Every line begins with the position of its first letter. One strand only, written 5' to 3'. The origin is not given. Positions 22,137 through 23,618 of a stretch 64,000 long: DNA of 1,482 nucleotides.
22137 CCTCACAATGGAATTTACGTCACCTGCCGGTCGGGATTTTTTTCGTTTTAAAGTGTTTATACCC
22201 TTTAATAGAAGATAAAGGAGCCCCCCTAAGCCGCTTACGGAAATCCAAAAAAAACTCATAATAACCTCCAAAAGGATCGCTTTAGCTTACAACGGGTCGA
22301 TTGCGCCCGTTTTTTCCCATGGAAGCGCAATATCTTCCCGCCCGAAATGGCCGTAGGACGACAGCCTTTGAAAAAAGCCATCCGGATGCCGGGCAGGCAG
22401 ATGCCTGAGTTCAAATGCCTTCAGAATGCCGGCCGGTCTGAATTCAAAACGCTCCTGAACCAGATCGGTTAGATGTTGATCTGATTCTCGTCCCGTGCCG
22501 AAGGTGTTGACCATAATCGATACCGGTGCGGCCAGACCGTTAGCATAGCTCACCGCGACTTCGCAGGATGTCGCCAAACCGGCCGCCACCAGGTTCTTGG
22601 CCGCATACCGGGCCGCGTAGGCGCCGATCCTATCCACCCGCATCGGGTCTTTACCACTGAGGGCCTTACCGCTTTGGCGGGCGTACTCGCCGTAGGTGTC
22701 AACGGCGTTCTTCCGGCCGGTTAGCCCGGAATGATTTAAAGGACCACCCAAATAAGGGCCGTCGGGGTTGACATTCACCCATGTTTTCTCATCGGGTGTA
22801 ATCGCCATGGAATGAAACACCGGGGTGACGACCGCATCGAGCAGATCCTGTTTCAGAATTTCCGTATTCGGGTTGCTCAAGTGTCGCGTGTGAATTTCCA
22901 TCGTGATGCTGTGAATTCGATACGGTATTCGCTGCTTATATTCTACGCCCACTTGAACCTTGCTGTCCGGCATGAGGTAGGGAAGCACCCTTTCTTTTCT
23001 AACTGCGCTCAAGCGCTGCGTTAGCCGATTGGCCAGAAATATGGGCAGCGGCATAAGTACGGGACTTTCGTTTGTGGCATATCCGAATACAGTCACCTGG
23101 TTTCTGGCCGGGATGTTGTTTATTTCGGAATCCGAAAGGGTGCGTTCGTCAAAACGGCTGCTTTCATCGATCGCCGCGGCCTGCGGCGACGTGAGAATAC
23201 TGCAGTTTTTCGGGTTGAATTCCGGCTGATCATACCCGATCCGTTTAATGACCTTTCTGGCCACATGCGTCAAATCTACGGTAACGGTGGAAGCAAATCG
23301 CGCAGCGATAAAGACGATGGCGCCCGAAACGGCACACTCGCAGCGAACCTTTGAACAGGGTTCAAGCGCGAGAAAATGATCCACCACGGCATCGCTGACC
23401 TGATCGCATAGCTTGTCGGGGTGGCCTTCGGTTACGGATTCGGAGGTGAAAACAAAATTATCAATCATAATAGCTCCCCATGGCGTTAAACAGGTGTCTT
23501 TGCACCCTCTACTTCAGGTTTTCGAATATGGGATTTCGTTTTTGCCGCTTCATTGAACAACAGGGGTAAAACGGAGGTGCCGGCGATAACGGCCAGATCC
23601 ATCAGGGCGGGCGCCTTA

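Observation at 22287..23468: MetK paralog with eroded catalytic signatures, coupled to the cation pump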

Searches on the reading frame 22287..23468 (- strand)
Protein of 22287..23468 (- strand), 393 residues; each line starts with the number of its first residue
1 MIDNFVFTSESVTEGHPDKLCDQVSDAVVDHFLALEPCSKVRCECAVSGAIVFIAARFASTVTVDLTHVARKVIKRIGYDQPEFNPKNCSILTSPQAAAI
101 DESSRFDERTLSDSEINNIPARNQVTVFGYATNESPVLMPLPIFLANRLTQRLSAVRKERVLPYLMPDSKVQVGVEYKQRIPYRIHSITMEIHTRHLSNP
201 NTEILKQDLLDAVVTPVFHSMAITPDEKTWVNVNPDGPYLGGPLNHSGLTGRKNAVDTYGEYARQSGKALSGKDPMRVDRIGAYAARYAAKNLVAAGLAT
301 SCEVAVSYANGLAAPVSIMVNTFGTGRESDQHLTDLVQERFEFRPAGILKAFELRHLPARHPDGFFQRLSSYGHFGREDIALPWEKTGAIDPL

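Call 6: search_protein_families(library=pfam, proteins=[window:22287-23468:-], max_evalue=0.01)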
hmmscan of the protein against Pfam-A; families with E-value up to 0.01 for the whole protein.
window:22287-23468:- (393 aa): 3 families
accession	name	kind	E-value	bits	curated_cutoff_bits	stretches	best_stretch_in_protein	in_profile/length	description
PF02773.21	S-AdoMet_synt_C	-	4.2e-52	176.2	25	1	240-386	1-138/138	S-adenosylmethionine synthetase, C-terminal domain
PF00438.25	S-AdoMet_synt_N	-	5.3e-32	110.7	33.1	1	5-94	2-93/99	S-adenosylmethionine synthetase, N-terminal domain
PF02772.21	S-AdoMet_synt_M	-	9.3e-31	106.9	29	1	119-238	2-119/120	S-adenosylmethionine synthetase, central domain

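Call 7: search_protein_families(library=ncbifam, proteins=[window:22287-23468:-], max_evalue=0.01)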
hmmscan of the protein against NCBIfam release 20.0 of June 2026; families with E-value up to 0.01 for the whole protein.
window:22287-23468:- (393 aa): 1 family
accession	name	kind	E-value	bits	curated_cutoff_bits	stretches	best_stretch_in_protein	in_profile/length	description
TIGR01034.1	metK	equivalog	5.6e-111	371.1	309.4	1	6-391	1-371/377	methionine adenosyltransferase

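Call 8: search_solved_structures(query=window:22287-23468:-, show_alignments=3, max_evalue=1e-20)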
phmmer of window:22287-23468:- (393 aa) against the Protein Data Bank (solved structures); distinct sequences matched with E-value up to 1e-20: 45.
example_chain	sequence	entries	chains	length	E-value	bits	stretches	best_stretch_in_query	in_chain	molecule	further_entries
7r3b_A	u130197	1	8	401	1.7e-93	316.8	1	3-393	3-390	S-adenosylmethionine synthase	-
3iml_A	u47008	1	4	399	6.2e-90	305.1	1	2-386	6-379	S-adenosylmethionine synthetase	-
7ll3_A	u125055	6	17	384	2.1e-87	296.8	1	5-388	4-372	S-adenosylmethionine synthase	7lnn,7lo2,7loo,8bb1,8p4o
7low_A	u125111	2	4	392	2.1e-87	296.8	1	5-388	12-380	S-adenosylmethionine synthase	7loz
7ock_B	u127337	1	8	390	2.2e-87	296.7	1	5-388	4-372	S-adenosylmethionine synthase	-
1fug_A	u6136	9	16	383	2.4e-87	296.6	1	5-388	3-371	S-ADENOSYLMETHIONINE SYNTHETASE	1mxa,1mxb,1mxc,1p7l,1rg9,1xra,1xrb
7r2w_A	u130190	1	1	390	2.7e-87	296.4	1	5-388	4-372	S-adenosylmethionine synthase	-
5t8s_A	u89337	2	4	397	3.5e-86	292.7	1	3-388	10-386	S-adenosylmethionine synthase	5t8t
3s82_A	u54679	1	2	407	1.1e-85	291.1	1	6-392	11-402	S-adenosylmethionine synthase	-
3tde_A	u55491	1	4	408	2.5e-85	289.9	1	6-392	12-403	S-adenosylmethionine synthase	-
3rv2_A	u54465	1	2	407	1.1e-84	287.8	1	6-392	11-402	S-adenosylmethionine synthase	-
6vcw_A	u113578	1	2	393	1.6e-82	280.7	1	2-391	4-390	S-adenosylmethionine synthase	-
5h9u_C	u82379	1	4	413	1.7e-82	280.7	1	7-392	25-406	S-adenosylmethionine synthase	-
8jzg_A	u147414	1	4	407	1.1e-80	274.7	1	6-392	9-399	S-adenosylmethionine synthase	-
8jzh_A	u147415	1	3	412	1.1e-80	274.6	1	6-392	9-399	S-adenosylmethionine synthase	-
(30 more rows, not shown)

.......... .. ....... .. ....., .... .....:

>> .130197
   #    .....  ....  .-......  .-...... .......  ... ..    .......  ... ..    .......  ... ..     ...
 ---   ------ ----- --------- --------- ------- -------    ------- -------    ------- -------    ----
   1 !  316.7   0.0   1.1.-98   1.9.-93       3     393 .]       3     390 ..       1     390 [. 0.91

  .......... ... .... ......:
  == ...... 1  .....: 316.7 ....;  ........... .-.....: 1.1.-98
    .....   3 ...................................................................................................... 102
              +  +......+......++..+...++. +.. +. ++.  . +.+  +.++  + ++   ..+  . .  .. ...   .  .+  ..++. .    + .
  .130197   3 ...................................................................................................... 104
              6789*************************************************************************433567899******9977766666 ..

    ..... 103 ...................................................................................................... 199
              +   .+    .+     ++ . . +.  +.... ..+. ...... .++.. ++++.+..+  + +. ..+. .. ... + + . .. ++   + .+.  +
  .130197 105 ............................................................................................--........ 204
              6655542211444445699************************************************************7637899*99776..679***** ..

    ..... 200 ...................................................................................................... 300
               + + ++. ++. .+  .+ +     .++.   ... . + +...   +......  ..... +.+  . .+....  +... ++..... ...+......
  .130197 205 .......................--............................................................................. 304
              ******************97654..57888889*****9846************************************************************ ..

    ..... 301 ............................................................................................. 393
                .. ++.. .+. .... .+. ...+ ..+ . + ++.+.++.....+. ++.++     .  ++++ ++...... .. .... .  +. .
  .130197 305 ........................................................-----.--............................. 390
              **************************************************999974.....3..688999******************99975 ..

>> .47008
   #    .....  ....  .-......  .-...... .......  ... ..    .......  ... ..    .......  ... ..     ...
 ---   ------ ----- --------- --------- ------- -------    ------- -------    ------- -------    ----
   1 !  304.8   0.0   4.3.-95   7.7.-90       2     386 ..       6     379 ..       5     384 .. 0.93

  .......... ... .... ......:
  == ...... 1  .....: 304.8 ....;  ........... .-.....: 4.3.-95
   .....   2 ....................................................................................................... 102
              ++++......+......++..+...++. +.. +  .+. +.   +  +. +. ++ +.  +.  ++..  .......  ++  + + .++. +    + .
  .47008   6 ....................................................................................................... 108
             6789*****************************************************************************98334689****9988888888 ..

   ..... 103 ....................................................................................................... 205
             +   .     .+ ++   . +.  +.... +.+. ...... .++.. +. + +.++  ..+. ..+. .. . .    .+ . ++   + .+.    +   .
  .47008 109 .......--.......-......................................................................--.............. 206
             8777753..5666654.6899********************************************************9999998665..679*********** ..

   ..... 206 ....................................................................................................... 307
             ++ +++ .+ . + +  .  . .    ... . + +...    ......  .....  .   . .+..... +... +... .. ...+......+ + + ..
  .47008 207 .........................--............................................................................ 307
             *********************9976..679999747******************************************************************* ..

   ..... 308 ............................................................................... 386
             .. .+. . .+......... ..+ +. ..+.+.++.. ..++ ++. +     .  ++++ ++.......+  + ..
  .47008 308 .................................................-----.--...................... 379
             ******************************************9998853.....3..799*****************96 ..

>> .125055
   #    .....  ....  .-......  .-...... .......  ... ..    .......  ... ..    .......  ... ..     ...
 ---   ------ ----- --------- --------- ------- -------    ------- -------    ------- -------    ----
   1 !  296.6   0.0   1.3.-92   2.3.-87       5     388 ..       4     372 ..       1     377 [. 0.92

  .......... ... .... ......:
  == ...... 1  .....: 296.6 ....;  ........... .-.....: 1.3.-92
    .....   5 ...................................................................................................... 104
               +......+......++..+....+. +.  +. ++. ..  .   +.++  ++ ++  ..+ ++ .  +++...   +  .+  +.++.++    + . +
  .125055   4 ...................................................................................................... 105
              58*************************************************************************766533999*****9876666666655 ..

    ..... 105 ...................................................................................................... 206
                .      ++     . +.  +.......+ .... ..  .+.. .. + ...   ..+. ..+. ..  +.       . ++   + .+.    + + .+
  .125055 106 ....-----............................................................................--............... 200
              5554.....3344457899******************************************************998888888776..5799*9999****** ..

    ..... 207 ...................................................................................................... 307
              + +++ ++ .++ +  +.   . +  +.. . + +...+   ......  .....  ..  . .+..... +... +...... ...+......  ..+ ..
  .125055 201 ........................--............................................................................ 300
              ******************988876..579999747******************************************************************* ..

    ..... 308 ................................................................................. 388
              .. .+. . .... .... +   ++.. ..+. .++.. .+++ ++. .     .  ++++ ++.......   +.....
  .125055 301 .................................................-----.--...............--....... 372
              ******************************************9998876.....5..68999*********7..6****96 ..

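Call 9: find_homologous_proteins(query=window:22287-23468:-, max_evalue=1e-30)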
Query window:22287-23468:- (393 aa): 8000 proteins with E <= 1e-30 among 8000 candidates; the best 120 are listed.
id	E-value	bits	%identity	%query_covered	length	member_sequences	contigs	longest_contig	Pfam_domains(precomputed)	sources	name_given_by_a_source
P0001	2.3e-264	894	100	100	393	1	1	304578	PF00438.26,PF02772.22,PF02773.22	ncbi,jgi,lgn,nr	ncbi:MAG: methionine adenosyltransferase [Desulfobacterales bacterium]|jgi:S-adenosylmethionine synt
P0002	1.1e-210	717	79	100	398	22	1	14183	PF00438.26,PF02772.22,PF02773.22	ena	-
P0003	1.7e-209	714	78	100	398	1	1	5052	PF00438.26,PF02772.22,PF02773.22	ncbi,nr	ncbi:MAG: methionine adenosyltransferase [Desulfosarcina sp.]|nr:methionine adenosyltransferase [Des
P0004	2.5e-207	706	77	100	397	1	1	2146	PF00438.26,PF02772.22,PF02773.22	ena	-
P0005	1.3e-198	678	73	100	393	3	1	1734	PF00438.26,PF02772.22,PF02773.22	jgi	-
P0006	6.7e-189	646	73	98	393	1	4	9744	PF00438.26,PF02772.22,PF02773.22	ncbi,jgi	ncbi:MAG: methionine adenosyltransferase [Desulfosarcina sp.]|jgi:S-adenosylmethionine synthetase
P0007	8.2e-188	642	72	100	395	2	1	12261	PF00438.26,PF02772.22,PF02773.22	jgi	jgi:S-adenosylmethionine synthetase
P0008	1.7e-184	631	70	98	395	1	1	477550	PF00438.26,PF02772.22,PF02773.22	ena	-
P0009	1.6e-182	625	69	97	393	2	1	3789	PF00438.26,PF02772.22,PF02773.22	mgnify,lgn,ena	mgnify:CR=1 FL=1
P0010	3.6e-182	624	68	98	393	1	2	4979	PF00438.26,PF02772.22,PF02773.22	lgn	-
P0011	8.4e-181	619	68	98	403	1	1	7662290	PF00438.26,PF02772.22,PF02773.22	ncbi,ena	-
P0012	1.8e-169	582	62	100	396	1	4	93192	PF00438.26,PF02772.22,PF02773.22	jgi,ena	-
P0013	1.9e-169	582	64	98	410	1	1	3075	PF00438.26,PF02772.22,PF02773.22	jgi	jgi:S-adenosylmethionine synthetase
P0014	2.5e-167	575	63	98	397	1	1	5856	PF00438.26,PF02772.22,PF02773.22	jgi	jgi:S-adenosylmethionine synthetase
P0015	2.8e-167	575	63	100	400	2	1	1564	PF00438.26,PF02772.22,PF02773.22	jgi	-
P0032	2.3e-163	562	61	100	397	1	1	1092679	PF00438.26,PF02772.22,PF02773.22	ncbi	-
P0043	4.0e-162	558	60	100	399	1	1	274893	PF00438.26,PF02772.22,PF02773.22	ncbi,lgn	ncbi:MAG: methionine adenosyltransferase [Pseudomonadota bacterium]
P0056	2.3e-161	555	61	100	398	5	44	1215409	PF00438.26,PF02772.22,PF02773.22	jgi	jgi:S-adenosylmethionine synthetase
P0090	2.3e-159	549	61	97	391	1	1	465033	PF00438.26,PF02772.22,PF02773.22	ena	-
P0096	3.9e-159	548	61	98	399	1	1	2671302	PF00438.26,PF02772.22,PF02773.22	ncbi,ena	-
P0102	5.5e-159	547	61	98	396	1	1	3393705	PF00438.26,PF02772.22,PF02773.22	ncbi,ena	-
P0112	1.6e-158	546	61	97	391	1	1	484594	PF00438.26,PF02772.22,PF02773.22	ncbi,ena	-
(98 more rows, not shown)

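Call 13: find_encoding_contigs(protein=P0011, flank=10000, max_places=2)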
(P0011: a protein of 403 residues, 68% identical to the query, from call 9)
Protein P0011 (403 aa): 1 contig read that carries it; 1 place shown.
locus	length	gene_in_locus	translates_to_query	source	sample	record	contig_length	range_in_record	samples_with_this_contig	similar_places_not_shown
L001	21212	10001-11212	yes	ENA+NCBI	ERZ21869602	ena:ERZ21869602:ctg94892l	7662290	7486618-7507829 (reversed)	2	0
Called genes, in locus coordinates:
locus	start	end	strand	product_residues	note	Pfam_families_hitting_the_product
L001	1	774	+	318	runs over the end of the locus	PF01597:GCV_H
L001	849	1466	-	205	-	PF07998:Peptidase_M54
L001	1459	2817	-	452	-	PF00072:Response_reg, PF00158:Sigma54_activat, PF01078:Mg_chelatase (faint), PF14532:Sigma54_activ_2, PF07728:AAA_5, PF25601:AAA_lid_14, PF02954:HTH_8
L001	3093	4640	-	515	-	PF08448:PAS_4, PF13426:PAS_9, PF00512:HisKA, PF02518:HATPase_c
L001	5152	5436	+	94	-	-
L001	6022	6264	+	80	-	PF17195:DUF5132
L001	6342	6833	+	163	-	PF19991:HMA_2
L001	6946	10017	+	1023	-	PF19991:HMA_2 (faint), PF00690:Cation_ATPase_N, PF00122:E1-E2_ATPase, PF13246:Cation_ATPase, PF00702:Hydrolase, PF00689:Cation_ATPase_C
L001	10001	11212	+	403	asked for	PF00438:S-AdoMet_synt_N, PF02772:S-AdoMet_synt_M, PF02773:S-AdoMet_synt_C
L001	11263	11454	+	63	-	-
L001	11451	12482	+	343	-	PF01699:Na_Ca_ex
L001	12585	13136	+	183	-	-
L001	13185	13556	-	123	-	PF19991:HMA_2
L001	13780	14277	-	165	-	PF06803:DUF1232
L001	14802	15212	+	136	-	-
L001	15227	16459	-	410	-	PF05816:TelA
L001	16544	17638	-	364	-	-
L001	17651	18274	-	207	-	PF10112:Halogen_Hydrol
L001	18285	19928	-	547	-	PF13531:SBP_bac_11, PF13519:VWA_2 (weak), PF13768:VWA_3 (faint)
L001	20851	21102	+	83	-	-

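Call 14: find_encoding_contigs(protein=P0032, flank=10000, max_places=2)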
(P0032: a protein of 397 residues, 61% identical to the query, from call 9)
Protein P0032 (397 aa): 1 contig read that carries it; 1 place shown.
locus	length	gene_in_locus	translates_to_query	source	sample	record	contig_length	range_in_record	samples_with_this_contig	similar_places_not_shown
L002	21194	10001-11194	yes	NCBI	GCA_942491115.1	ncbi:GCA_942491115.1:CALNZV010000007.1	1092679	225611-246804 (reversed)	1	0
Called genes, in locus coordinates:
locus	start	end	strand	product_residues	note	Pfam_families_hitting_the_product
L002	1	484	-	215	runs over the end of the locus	PF04536:TPM_phosphatase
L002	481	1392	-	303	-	PF04536:TPM_phosphatase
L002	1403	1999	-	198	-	PF13174:TPR_6 (faint), PF04011:LemA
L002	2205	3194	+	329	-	PF25852:DUF6242_C (faint), PF15902:Sortilin-Vps10 (faint), PF02012:BNR (faint)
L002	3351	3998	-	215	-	PF01865:PhoU_div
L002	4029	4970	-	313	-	PF01384:PHO4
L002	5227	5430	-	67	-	-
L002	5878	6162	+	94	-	PF17195:DUF5132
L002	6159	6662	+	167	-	PF19991:HMA_2 (faint)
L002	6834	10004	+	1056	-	PF19991:HMA_2 (weak), PF00690:Cation_ATPase_N, PF00122:E1-E2_ATPase, PF00702:Hydrolase, PF13246:Cation_ATPase, PF00689:Cation_ATPase_C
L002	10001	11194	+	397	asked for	PF00438:S-AdoMet_synt_N, PF02772:S-AdoMet_synt_M, PF02773:S-AdoMet_synt_C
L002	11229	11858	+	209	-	PF00142:Fer4_NifH (weak), PF01656:CbiA, PF02374:ArsA_ATPase (weak), PF06564:CBP_BcsQ (faint), PF07015:VirC1, PF09140:MipZ (weak), PF10609:ParA, PF13614:AAA_31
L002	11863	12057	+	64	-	-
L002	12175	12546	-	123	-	PF19991:HMA_2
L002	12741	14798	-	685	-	PF00571:CBS (weak), PF00989:PAS (weak), PF08448:PAS_4, PF13426:PAS_9 (weak), PF00512:HisKA, PF02518:HATPase_c, PF00072:Response_reg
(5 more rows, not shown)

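Call 24: find_related_loci(query=window:22287-23468:-, collection=genome_contigs, flank=10000)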
Query window:22287-23468:- (393 aa) in genome_contigs; peptide patterns used: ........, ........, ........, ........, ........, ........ (x = any residue, [..] = any of these).
72 stretches matched a pattern; 23 encode a relative of the query (tblastn E <= 1e-3); 23 distinct loci.
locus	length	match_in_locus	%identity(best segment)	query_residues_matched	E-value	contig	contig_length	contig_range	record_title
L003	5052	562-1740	78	1-393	0e+0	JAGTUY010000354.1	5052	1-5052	MAG: Desulfosarcina sp. isolate SH-MAG93 SH-MAG93_contig_000354, whole genome shotgun sequence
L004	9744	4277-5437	73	1-387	0e+0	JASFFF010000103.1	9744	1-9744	MAG: Desulfosarcina sp. isolate D0606S02metaG_Bin_160 D0606S02metaG_FD_scaffold_1948_c1, whole genome shotgun sequence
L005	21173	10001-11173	61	3-393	2e-169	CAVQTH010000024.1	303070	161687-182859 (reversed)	MAG: uncultured delta proteobacterium isolate MFD00032.bin.2.163 genome assembly, contig: contig_15774, whole genome sho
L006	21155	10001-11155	62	3-387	4e-167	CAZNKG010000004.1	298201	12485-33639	MAG TPA_asm: uncultured Desulfatibacillum sp. isolate binchicken_co107_295 genome assembly, contig: NODE_39_length_29820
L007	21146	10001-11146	60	6-387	1e-166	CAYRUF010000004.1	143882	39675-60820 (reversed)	MAG TPA_asm: uncultured Desulfatibacillum sp. isolate binchicken_co107_359 genome assembly, contig: NODE_220_length_1438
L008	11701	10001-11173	59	3-393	1e-165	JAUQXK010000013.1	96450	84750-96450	MAG: Desulfobacterales bacterium isolate BIN27 contig_23553, whole genome shotgun sequence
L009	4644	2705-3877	60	3-393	1e-168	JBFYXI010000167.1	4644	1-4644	MAG: Desulfuromonadaceae bacterium isolate PPR_0375 k121_153770, whole genome shotgun sequence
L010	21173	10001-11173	61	3-393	7e-164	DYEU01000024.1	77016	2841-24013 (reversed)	MAG TPA_asm: Desulfatibacillum sp. isolate Tomsk_70_44 Tomsk_k141_48249, whole genome shotgun sequence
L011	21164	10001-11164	60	6-393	3e-163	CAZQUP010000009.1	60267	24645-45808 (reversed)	MAG TPA_asm: uncultured Desulfatibacillum sp. isolate SRP290908_co1_394 genome assembly, contig: NODE_495_length_60267_c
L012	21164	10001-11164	60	6-393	2e-163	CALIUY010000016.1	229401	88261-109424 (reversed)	MAG: uncultured Desulfobacterales bacterium isolate R1_Bin_MAXBIN__047_sub_1 genome assembly, contig: c_000002634131, wh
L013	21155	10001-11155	60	3-387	3e-163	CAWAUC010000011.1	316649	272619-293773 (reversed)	MAG: uncultured delta proteobacterium isolate MFD02416.bin.1.144 genome assembly, contig: contig_30632, whole genome sho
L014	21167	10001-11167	60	5-393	7e-160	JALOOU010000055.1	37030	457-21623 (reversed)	MAG: Desulfobacterales bacterium isolate Prado111 scaffold_1431, whole genome shotgun sequence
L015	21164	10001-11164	60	1-387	4e-158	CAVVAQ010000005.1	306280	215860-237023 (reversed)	MAG: uncultured Nitrospira sp. isolate MFD09730.bin.2.50 genome assembly, contig: contig_16826, whole genome shotgun seq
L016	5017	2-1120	58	21-393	3e-156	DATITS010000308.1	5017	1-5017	MAG TPA_asm: Desulfobacterales bacterium isolate SMAG_U15961 k141_809550, whole genome shotgun sequence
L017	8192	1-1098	59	28-393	1e-144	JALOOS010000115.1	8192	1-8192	MAG: Desulfobacterales bacterium isolate Prado109 scaffold_20504, whole genome shotgun sequence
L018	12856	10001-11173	60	3-393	2e-160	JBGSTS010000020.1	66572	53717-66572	MAG: Desulfobacterales bacterium isolate JTS-AC413 k141_2465401, whole genome shotgun sequence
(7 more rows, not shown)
